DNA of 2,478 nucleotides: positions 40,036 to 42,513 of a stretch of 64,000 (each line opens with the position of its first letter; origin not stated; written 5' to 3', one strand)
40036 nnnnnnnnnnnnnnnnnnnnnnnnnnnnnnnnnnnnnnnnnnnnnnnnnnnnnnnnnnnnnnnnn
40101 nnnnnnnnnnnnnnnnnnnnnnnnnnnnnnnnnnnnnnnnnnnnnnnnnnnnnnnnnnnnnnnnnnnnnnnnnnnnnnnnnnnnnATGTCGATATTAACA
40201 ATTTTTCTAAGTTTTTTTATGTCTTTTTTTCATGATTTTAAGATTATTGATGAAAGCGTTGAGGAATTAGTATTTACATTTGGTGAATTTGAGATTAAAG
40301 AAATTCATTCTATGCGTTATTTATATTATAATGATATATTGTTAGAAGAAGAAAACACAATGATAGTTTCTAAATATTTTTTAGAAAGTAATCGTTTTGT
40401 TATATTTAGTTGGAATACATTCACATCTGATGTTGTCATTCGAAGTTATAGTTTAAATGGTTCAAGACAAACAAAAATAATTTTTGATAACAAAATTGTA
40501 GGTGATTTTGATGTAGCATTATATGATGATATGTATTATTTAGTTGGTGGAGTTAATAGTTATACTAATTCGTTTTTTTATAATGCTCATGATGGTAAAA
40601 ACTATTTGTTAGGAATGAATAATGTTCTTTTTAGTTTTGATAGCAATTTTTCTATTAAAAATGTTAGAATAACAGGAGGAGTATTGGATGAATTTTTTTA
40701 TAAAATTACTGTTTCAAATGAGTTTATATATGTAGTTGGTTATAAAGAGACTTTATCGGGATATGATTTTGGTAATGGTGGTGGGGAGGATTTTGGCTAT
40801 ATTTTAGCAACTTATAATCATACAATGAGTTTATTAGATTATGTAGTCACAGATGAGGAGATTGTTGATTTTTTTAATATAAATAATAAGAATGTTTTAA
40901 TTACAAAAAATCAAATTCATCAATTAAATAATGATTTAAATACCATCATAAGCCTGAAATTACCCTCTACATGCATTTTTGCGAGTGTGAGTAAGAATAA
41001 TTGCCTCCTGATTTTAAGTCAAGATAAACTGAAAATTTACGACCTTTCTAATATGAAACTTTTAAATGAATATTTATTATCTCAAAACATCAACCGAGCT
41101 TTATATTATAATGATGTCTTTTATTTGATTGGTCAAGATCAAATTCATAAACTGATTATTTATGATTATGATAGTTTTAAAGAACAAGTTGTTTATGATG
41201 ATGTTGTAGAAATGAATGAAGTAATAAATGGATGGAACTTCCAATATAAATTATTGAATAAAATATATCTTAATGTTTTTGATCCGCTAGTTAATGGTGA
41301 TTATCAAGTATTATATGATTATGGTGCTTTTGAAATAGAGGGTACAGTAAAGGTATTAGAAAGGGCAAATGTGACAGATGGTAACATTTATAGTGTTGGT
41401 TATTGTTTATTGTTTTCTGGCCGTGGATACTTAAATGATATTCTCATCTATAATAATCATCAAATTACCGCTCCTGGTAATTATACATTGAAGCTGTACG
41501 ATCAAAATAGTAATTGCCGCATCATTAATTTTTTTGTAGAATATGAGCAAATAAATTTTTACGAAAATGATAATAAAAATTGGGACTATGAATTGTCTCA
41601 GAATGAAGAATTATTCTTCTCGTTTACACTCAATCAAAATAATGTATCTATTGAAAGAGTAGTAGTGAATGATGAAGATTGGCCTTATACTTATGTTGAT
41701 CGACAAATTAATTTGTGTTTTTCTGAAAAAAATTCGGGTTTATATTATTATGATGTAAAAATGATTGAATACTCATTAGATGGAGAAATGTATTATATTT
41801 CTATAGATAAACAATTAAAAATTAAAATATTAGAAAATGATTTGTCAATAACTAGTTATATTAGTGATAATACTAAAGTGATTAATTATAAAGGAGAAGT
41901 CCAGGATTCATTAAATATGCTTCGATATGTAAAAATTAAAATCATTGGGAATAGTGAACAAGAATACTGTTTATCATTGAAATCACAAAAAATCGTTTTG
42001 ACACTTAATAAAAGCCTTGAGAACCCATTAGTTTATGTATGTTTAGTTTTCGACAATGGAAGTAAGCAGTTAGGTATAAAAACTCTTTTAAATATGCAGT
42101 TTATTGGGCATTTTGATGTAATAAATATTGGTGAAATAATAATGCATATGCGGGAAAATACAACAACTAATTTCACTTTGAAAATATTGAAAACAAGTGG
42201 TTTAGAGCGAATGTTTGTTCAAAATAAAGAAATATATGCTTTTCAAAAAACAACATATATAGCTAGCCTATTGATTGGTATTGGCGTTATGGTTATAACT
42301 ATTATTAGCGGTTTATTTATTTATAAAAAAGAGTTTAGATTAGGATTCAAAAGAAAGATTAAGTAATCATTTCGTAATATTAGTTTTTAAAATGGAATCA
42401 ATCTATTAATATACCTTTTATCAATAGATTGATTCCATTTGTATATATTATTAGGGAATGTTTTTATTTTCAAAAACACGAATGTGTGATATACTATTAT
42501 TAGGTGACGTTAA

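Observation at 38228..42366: Translationally coupled pair of large (656 and 726 aa) paralogous Tyr/Asn-rich surface proteins with C-terminal TM anchors, inserted between ppiB and dnaE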

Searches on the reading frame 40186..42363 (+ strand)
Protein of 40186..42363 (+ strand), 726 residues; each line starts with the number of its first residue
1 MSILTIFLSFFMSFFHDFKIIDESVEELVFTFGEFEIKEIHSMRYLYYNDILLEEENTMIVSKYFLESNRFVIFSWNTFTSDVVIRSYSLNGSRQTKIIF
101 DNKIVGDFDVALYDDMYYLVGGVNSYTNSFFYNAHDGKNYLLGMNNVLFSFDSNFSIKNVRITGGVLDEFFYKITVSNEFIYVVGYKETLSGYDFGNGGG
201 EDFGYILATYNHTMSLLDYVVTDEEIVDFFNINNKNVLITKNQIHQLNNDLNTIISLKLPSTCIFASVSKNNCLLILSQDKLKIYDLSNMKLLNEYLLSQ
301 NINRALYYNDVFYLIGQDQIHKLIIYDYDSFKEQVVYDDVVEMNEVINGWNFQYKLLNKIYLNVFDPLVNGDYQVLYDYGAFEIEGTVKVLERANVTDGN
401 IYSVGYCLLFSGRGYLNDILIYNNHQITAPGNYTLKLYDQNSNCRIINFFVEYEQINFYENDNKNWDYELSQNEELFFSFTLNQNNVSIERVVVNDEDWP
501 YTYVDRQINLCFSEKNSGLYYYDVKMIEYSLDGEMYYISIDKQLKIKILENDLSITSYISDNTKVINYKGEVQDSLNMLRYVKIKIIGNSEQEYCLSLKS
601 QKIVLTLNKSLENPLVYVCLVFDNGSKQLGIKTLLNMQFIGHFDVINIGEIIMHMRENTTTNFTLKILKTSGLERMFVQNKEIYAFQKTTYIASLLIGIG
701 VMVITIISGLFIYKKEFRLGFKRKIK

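Call 6: search_protein_families(library=pfam, proteins=[window:40186-42363:+], max_evalue=1)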
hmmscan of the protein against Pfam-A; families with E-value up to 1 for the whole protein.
window:40186-42363:+ (726 aa): 0 families

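Call 8: search_protein_families(library=ncbifam, proteins=[window:40186-42363:+], max_evalue=1)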
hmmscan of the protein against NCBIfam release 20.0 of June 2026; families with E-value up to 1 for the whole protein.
window:40186-42363:+ (726 aa): 1 family
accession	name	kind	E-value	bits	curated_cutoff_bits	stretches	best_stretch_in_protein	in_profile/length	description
TIGR00679.1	hpr-ser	equivalog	0.035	13.3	240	1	543-621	9-86/300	HPr(Ser) kinase/phosphatase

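Call 10: search_solved_structures(query=window:40186-42363:+, max_evalue=1)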
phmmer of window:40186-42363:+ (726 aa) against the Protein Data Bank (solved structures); distinct sequences matched with E-value up to 1: 0.

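Call 12: find_homologous_proteins(query=window:40186-42363:+, max_evalue=0.001)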
Query window:40186-42363:+ (726 aa): 4 proteins with E <= 0.001 among 8000 candidates.
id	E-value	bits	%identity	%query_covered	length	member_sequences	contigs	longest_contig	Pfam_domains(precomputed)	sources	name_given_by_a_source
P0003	0.0e+0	1595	100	100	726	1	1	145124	-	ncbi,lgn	-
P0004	2.5e-64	236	28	99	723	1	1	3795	-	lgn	-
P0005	3.1e-63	233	27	99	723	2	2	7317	-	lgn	-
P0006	1.1e-61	227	30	88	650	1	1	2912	-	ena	-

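Call 14: find_encoding_contigs(protein=P0005, flank=10000, max_places=4)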
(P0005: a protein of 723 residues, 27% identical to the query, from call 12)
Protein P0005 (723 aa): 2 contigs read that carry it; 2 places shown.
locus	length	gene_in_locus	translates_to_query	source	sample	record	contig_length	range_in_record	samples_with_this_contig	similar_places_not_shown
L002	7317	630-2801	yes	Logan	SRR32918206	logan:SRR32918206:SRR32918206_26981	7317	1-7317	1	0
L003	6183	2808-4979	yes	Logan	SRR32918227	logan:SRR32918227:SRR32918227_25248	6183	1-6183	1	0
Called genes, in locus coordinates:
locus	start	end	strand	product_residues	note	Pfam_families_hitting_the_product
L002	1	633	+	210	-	?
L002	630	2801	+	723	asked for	-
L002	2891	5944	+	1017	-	PF02811:PHP, PF07733:DNA_pol3_alpha, PF17657:DNA_pol3_finger, PF14579:HHH_6, PF01336:tRNA_anti-codon (weak)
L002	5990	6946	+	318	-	PF00365:PFK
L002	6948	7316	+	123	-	?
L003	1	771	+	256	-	?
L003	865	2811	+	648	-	-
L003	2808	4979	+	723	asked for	-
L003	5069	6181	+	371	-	?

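Call 27: find_related_loci(query=A2, collection=genome_contigs, flank=8000)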
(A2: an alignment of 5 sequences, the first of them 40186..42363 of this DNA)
Query A2 (726 aa) in genome_contigs; peptide patterns used: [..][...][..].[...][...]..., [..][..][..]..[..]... (x = any residue, [..] = any of these).
341 stretches matched a pattern; 3 encode a relative of the query (tblastn E <= 1e-3); 3 distinct loci.
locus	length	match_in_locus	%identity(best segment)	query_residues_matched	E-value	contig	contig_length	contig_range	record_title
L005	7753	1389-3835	33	83-685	5e-92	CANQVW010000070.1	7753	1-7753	MAG: uncultured Bacilli bacterium isolate Lapin-014__bin45 genome assembly, contig: Lapin-014__NODE_8383_length_7753_cov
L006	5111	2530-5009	29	103-712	1e-62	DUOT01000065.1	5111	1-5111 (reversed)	MAG TPA_asm: Acholeplasmataceae bacterium isolate AS08sgBPME_216 140879_AS08, whole genome shotgun sequence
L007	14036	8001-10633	31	1-712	8e-92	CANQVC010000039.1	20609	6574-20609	MAG: uncultured Bacilli bacterium isolate Lapin-032__bin111 genome assembly, contig: Lapin-032__NODE_3956_length_20609_c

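Call 37: predict_structure(alignment_id=A3)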
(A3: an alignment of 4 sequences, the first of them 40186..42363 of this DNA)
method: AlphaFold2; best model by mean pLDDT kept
length: 726 residues; sequences in the alignment: 4
mean_pLDDT: 48.4   pTM: 0.28
mean pLDDT of the five models: 48.4, 46.8, 46.7, 42.8, 38.8
residues with pLDDT >= 90: 0; 70-90: 102; 50-70: 230; < 50: 394
segments of 3 or more residues with pLDDT < 50: 1-27, 100-107, 122-147, 159-273, 302-311, 315-321, 325-413, 421-433, 437-467, 550-565, 624-629, 655-661, 687-696, 713-726
pLDDT, mean of each block of 10 residues (from residue 1): 42 34 42 75 76 71 74 68 70 65 45 58 33 28 44 58 33 29 31 23 28 24 29 29 32 37 43 52 58 61 45 47 46 41 30 22 21 21 23 23 28 50 41 48 42 29 40 57 64 85 72 70 76 65 58 39 49 54 70 64 54 72 53 68 61 48 54 64 52 49 62 45 36
secondary structure, 60 per line:
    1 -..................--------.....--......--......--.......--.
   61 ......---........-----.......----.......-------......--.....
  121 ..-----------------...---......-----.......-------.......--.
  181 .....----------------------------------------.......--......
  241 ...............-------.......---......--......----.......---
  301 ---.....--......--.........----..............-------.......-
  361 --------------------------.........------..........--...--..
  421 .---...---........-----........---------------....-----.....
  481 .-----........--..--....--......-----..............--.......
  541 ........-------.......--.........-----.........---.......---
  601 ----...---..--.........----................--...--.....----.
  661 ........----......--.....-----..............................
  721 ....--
elements in order (helices of 4 or more, strands of 3 or more residues): H2-19 E28-32 E35-40 E43-48 E51-57 E60-66 E70-77 E83-89 E94-100 E108-113 E116-122 E146-151 E157-163 E171-177 E180-185 E226-232 E235-240 H241-255 E263-269 E273-278 E281-286 E291-297 E304-308 E311-316 E319-327 E332-342 H353-359 E387-395 E402-411 E414-416 E419-421 E425-427 E431-438 E444-451 E467-470 E476-481 E487-494 E501-504 E507-512 E518-531 E534-548 E556-562 E565-573 E579-587 E591-597 E605-607 E615-623 E628-643 E646-648 E651-655 E660-668 E673-678 E681-685 H691-724

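Call 45: search_protein_families(library=pfam, alignment_id=A6, max_evalue=1)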
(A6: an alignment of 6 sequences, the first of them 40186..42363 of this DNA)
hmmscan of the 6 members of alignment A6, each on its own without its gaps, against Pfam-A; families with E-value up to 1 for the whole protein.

A. member 1, window:40186-42363:+ (726 aa): 0 families

B. families by the number of members that match (of 6 scanned): 5 families
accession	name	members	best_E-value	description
PF22701.2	Mala_s_1-like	1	0.00015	Mal s 1 allergenic protein-like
PF13273.12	DUF4064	1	0.011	Protein of unknown function (DUF4064)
PF17817.7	PDZ_5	1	0.023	PDZ domain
PF03169.20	OPT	1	0.043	OPT oligopeptide transporter protein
PF10225.14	NEMP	1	0.21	NEMP family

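Call 46: search_solved_structures(query=A6, max_evalue=10)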
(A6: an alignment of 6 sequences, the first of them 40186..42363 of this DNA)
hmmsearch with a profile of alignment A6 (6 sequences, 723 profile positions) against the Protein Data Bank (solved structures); distinct sequences matched with E-value up to 10: 5.
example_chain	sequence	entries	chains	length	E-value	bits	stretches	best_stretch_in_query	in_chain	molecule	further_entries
3r0e_B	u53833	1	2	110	0.12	14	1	407-440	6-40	Lectin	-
5j76_B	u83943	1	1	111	0.12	14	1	407-440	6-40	12kD storage protein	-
5t1x_B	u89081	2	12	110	0.15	13.7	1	408-440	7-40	Lectin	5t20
5d5g_B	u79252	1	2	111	1.2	10.7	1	407-440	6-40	Tuber agglutinin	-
5d9z_B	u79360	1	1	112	1.2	10.6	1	407-440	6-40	Tuber agglutinin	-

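Call 55: search_protein_representatives(alignment_id=A3)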
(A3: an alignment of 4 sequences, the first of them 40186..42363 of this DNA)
Query: 4 sequences, 723 profile positions. Proteins with E-value up to 0.001 (for the whole library): 187; up to 1e-10: 108; up to 1e-30: 63. The best 150 are listed.
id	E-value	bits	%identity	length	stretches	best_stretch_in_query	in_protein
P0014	0.0e+00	1351.8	-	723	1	1-723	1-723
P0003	0.0e+00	1162.2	-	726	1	1-721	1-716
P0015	6.5e-153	527.3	-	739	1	1-722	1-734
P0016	1.7e-143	496.1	-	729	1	4-721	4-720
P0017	4.2e-120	418.8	-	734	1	1-722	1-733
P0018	5.6e-114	398.5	-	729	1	1-722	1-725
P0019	1.5e-107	377.3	-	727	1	1-723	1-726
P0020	4.5e-103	362.5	-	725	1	9-720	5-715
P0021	1.6e-90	321.0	-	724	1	1-723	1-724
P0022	2.0e-89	317.4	-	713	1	7-713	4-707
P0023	5.2e-86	306.1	-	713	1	13-709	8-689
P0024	1.5e-84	301.3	-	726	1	3-714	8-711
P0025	8.9e-81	288.8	-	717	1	1-722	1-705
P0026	3.6e-73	263.6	-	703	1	36-712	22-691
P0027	1.8e-68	248.1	-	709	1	3-703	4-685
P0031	9.3e-64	232.5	-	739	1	88-720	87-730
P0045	5.3e-51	190.4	-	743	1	115-715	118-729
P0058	4.8e-43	164.1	-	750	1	4-716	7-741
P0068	4.6e-35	137.7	-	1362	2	102-722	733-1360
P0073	6.8e-33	130.5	-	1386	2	37-722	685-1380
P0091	1.2e-20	90.0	-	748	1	140-721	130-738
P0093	3.6e-18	81.8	-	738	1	29-722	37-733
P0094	1.4e-17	79.8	-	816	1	168-721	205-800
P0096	9.8e-17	77.1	-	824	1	123-602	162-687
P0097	1.9e-16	76.1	-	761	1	151-723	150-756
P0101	7.0e-16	74.3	-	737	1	135-720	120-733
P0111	7.3e-14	67.6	-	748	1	150-721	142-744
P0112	1.3e-13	66.8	-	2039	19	151-193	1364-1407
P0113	1.9e-13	66.2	-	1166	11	151-194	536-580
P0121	1.5e-10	56.6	-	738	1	149-723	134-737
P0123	4.6e-10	55.0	-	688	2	374-464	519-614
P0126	1.4e-09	53.4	-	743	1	139-723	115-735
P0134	1.8e-08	49.8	-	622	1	334-486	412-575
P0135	4.8e-08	48.4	-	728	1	72-722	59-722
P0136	5.2e-08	48.2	-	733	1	144-722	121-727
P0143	2.5e-07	46.0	-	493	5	153-196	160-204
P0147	5.0e-07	45.0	-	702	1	373-470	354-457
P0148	5.2e-07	44.9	-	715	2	390-722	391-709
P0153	1.6e-06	43.4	-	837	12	151-191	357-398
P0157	2.3e-06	42.8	-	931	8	406-461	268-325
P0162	6.2e-06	41.4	-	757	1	150-718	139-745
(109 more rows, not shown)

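Call 56: search_protein_families(library=pfam, proteins=[P0112, P0113, P0143, P0153, P0157, P0123, P0134, P0147, P0096, P0094], max_evalue=0.01)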
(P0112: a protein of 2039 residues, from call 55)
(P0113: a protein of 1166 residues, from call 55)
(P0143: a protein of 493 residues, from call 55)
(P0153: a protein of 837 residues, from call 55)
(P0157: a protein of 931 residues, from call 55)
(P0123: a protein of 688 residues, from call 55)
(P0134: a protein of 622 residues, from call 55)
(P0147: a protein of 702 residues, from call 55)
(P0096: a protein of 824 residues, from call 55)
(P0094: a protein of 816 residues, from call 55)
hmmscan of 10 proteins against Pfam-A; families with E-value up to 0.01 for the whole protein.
P0112 (2039 aa): 1 family
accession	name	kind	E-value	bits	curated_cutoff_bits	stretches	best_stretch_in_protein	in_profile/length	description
PF06739.17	SBBP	-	4.7e-46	154.9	20.5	7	1729-1749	14-34/38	Beta-propeller repeat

P0113 (1166 aa): 3 families
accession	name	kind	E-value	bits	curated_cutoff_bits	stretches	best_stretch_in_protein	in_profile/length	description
PF06739.17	SBBP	-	2.6e-14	53.3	20.5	0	554-580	5-32/38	Beta-propeller repeat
PF24230.1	Phage_zn_bind_6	-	0.00023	21.8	27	0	459-479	20-40/71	Phage zinc binding domain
PF10996.14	Beta-Casp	-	0.00046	21.2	27.7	0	784-813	87-116/120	Beta-Casp domain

P0143 (493 aa): 2 families
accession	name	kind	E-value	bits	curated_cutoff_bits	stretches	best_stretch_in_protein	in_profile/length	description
PF06739.17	SBBP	-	6.6e-10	39.2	20.5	0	229-256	6-34/38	Beta-propeller repeat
PF00238.24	Ribosomal_L14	-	0.0056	17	23.6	0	106-143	72-109/122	Ribosomal protein L14p/L23e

P0153 (837 aa): 9 families
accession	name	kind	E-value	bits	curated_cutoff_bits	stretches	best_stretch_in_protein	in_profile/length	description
PF06739.17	SBBP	-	2.7e-16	59.6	20.5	0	265-293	5-34/38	Beta-propeller repeat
PF25390.1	WD40_RLD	-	2e-13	50.8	150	1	493-751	33-281/363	RCC1-like domain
PF10996.14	Beta-Casp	-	2.2e-07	31.9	27.7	0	151-184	76-111/120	Beta-Casp domain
PF04002.20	RadC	-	1.2e-06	28.9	22.1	0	660-698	13-51/121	RadC-like JAB domain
PF13540.12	RCC1_2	-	2.3e-05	24.5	22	0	560-581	9-29/30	Regulator of chromosome condensation (RCC1) repeat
PF11974.14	bMG3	-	0.00016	22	34.9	0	651-700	12-61/103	Bacterial alpha-2-macroglobulin MG3 domain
PF22062.2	DPOA2_OB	-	0.00025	21.4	27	0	208-246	13-50/109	DNA polymerase alpha subunit B, OB domain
PF06257.17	VEG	-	0.0014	19.1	25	0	523-552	31-60/73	Biofilm formation stimulator VEG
PF20259.3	tRNA_Me_trans_M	-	0.0059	16.6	27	0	666-686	46-66/66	tRNA methyl transferase PRC-barrel domain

P0157 (931 aa): 14 families
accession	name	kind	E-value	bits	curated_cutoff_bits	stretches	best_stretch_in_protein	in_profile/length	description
PF06832.18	BiPBP_C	-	6e-20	71.4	26.8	0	298-322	65-90/90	Penicillin-Binding Protein C-terminus Family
PF01841.26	Transglut_core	-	5.3e-12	46.4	23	1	777-873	9-108/108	Transglutaminase-like superfamily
PF19077.6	Big_13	-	2.2e-10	41.4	27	1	589-658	25-102/102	Bacterial Ig-like domain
PF06486.16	DUF1093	-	8.3e-10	39.6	26.3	0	627-653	26-51/81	Protein of unknown function (DUF1093)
PF12245.14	Big_3_2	-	1.1e-06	29.2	23.3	0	632-657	93-121/122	Bacterial Ig-like domain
PF17962.7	bMG6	-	2e-06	28.3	23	0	141-190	58-108/112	Bacterial macroglobulin domain 6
PF15418.12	DUF4625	-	2.7e-06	28.1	27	0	633-656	105-130/131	Domain of unknown function (DUF4625)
PF23237.1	HYR_4C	-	2.4e-05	24.9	27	0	635-656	52-73/73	HYR-like domain with 4 cysteines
PF03088.22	Str_synth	-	9e-05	23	25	0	620-640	54-74/89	Strictosidine synthase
PF01052.25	FliMN_C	-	0.00019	21.7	23.8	0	486-510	46-70/73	Type III flagellar switch regulator (C-ring) FliN C-term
PF04473.18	DUF553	-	0.00043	20.2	20.5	1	815-874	52-114/140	Transglutaminase-like domain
PF11465.14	Receptor_2B4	-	0.0049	17.5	21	0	501-521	83-103/108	Natural killer cell receptor 2B4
PF09147.15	CarA_N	-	0.0058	16.9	21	0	491-518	87-114/199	Carbapenam-3-carboxylate synthase, N-terminal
PF04967.18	HTH_10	-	0.0081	16.4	23.1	0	468-481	14-27/53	HTH DNA binding domain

P0123 (688 aa): 0 families

P0134 (622 aa): 0 families

P0147 (702 aa): 0 families

P0096 (824 aa): 0 families

P0094 (816 aa): 0 families
